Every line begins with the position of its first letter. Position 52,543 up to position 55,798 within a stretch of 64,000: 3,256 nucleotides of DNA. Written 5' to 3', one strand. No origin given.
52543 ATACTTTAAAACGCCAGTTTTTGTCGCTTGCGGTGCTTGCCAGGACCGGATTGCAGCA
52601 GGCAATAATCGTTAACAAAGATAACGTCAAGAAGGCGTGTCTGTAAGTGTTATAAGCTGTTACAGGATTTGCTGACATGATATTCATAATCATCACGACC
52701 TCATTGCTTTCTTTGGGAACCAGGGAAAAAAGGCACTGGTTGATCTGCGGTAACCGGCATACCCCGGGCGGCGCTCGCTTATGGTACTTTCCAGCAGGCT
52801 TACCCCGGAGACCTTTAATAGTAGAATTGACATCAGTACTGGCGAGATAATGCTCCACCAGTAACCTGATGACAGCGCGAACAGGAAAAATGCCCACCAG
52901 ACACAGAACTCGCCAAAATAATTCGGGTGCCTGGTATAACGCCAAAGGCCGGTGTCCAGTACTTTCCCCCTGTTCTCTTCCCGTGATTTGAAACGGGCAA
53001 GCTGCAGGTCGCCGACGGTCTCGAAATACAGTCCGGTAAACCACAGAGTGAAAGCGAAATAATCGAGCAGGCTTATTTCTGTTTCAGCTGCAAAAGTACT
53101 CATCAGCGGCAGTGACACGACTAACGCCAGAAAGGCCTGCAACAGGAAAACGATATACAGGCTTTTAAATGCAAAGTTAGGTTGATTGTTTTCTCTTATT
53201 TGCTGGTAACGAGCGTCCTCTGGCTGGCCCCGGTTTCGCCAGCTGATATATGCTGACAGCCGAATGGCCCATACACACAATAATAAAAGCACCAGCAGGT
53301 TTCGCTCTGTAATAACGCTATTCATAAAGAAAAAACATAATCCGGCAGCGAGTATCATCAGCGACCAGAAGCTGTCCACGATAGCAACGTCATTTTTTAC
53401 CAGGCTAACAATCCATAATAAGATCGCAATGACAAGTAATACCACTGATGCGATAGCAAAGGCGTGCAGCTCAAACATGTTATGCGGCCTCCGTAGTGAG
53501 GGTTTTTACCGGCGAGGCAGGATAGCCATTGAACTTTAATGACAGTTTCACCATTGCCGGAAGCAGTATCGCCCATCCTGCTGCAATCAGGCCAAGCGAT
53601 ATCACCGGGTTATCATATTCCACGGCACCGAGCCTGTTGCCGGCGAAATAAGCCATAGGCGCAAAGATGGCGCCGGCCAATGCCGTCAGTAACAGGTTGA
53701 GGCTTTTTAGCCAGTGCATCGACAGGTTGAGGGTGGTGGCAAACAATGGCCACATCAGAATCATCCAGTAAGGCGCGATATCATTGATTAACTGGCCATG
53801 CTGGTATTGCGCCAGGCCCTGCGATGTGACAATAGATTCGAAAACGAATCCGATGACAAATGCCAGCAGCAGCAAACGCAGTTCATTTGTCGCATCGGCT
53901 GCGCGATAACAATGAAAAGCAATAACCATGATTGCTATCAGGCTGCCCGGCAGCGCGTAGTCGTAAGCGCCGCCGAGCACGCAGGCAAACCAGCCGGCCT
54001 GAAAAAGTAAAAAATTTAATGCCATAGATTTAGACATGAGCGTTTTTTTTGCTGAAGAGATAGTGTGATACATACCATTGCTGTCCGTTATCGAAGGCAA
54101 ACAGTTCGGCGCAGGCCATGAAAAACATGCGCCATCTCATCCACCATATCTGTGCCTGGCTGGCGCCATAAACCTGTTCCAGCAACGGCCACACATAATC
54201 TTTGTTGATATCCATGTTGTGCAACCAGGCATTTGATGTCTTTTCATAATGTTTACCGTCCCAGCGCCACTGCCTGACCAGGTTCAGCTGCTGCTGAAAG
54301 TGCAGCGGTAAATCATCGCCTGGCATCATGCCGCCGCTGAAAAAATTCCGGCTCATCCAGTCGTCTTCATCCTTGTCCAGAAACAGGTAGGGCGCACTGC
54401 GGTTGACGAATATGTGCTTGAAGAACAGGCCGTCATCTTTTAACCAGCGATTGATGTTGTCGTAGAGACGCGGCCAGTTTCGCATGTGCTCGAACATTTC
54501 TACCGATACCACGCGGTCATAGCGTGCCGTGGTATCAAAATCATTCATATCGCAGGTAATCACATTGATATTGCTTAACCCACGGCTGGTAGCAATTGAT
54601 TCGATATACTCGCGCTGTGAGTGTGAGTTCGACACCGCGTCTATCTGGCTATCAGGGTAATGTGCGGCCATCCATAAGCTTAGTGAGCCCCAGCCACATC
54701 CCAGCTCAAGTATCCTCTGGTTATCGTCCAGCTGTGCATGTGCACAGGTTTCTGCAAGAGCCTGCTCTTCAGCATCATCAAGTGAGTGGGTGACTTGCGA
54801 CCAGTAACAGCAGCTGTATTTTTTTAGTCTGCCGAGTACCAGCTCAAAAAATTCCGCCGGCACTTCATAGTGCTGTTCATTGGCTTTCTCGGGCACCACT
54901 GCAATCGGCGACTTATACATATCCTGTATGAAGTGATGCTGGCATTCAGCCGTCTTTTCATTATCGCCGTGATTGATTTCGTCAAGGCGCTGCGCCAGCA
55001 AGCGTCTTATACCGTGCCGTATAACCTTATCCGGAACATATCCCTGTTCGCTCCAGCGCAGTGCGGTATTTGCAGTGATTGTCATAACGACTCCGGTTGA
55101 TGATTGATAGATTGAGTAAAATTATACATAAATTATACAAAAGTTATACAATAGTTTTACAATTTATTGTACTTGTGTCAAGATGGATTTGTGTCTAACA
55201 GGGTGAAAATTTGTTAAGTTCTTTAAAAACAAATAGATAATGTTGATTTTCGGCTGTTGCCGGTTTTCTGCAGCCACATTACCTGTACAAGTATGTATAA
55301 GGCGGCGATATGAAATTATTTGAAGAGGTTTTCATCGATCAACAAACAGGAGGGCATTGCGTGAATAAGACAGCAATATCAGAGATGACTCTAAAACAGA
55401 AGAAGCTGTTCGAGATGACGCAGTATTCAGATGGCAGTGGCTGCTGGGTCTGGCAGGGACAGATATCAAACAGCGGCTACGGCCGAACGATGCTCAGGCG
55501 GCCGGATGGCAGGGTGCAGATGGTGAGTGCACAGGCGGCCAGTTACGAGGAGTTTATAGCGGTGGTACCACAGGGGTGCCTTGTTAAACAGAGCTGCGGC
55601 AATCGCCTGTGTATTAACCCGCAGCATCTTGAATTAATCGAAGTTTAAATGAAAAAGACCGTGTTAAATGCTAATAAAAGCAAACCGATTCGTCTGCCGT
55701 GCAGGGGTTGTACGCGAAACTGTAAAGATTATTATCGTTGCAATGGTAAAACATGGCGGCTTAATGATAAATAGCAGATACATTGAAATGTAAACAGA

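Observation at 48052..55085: Eight-gene cfa-centred envelope-modification cluster with serial stop/start overlaps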

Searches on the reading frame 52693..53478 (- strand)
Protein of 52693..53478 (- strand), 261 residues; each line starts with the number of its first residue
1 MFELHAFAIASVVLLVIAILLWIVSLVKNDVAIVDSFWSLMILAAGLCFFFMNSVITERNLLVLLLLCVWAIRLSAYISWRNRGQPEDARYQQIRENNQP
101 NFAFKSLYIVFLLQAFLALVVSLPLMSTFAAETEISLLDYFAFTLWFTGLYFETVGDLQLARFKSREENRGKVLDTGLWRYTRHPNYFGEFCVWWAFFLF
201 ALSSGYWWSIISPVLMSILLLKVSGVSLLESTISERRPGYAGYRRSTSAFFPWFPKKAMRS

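Call 5: search_protein_families(library=pfam, proteins=[window:52693-53478:-], max_evalue=0.01)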
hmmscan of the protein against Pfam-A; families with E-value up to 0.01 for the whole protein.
window:52693-53478:- (261 aa): 4 families
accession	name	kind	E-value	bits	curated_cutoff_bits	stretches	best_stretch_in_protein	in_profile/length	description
PF06966.17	DUF1295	-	6.7e-70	235.6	20.4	1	21-247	1-235/235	Protein of unknown function (DUF1295)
PF02544.21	Steroid_dh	-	1e-07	32.5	22.6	1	140-203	43-106/150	3-oxo-5-alpha-steroid 4-dehydrogenase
PF04191.18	PEMT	-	0.0003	21.6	25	1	142-221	25-90/105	Phospholipid methyltransferase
PF04140.19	ICMT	-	0.00058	20.7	24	1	170-202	32-64/95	Isoprenylcysteine carboxyl methyltransferase (ICMT) family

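Call 13: search_protein_families(library=ncbifam, proteins=[window:52693-53478:-], max_evalue=0.001)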
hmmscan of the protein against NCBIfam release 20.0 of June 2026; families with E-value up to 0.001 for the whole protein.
window:52693-53478:- (261 aa): 0 families

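Call 57: search_solved_structures(query=window:52693-53478:-, max_evalue=1)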
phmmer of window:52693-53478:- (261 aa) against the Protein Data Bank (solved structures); distinct sequences matched with E-value up to 1: 0.

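Call 68: search_solved_structures(query=A3, max_evalue=10, show_alignments=3)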
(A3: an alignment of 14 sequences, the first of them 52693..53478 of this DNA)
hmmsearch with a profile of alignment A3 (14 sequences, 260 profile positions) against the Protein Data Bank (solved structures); distinct sequences matched with E-value up to 10: 4.
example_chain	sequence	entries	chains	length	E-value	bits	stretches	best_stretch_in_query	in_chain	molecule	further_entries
7bw1_A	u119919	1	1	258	5.2e-05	26.1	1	140-212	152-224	3-oxo-5-alpha-steroid 4-dehydrogenase 2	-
7c83_A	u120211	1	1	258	0.0011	21.8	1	139-211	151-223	3-oxo-5-alpha-steroid 4-dehydrogenase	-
8xku_G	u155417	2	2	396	0.0026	20.5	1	136-253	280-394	AtTam46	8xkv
9l5r_c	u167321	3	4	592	0.01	18.6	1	167-209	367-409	Delta(14)-sterol reductase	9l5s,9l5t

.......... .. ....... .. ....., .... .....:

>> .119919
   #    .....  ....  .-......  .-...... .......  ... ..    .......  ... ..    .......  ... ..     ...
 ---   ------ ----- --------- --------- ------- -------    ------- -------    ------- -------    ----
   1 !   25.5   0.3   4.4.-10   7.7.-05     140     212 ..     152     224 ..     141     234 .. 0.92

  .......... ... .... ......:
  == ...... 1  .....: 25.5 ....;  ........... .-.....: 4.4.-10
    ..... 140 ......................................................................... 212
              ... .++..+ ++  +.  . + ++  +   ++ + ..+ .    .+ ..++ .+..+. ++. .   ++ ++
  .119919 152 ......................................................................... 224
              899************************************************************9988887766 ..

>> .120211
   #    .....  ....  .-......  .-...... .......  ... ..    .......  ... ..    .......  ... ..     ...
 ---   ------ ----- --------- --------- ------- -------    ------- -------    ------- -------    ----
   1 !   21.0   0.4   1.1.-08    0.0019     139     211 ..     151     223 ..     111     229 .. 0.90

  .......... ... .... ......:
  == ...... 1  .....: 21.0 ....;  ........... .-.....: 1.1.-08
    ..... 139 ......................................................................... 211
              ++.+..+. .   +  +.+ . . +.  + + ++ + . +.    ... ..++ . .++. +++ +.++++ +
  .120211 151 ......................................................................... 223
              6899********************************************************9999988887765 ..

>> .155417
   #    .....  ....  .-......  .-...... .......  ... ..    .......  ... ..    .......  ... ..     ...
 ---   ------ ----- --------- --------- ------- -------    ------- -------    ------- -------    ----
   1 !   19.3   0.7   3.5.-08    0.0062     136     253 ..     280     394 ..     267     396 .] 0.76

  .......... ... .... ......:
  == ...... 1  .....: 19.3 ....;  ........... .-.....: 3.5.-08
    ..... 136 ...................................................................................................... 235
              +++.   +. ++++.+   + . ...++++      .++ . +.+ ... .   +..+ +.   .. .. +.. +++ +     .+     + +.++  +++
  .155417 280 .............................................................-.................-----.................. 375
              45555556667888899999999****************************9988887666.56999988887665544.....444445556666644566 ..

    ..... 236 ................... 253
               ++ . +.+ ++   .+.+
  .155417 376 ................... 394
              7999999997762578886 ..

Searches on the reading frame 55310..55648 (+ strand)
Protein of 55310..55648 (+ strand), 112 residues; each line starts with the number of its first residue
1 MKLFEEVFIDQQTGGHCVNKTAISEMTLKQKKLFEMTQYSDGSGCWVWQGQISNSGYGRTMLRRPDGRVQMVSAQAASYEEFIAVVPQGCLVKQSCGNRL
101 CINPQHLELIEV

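Call 6: search_protein_families(library=pfam, proteins=[window:55310-55648:+], max_evalue=0.001)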
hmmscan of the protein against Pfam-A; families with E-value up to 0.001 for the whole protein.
window:55310-55648:+ (112 aa): 0 families

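Call 13: search_protein_families(library=ncbifam, proteins=[window:55310-55648:+], max_evalue=0.001)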
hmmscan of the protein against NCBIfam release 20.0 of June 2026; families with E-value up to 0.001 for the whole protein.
window:55310-55648:+ (112 aa): 0 families

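Call 84: search_protein_families(library=pfam, proteins=[window:55310-55648:+], max_evalue=10)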
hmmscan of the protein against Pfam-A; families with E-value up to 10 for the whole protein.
window:55310-55648:+ (112 aa): 4 families
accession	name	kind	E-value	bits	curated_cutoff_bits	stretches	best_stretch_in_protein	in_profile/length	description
PF13392.12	HNH_3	-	0.032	14.3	24.8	1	86-110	15-39/46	HNH endonuclease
PF08292.18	RNA_pol_Rbc25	-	0.069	13.9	25.1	1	17-51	16-50/121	RNA polymerase III subunit Rpc25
PF21936.2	Pcf11_C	-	0.14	12.5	26.7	1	37-56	25-44/54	Pcf11, C-terminal domain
PF05551.17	zf-His_Me_endon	-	0.16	12.6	27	1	94-107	69-82/131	Zinc-binding loop region of homing endonuclease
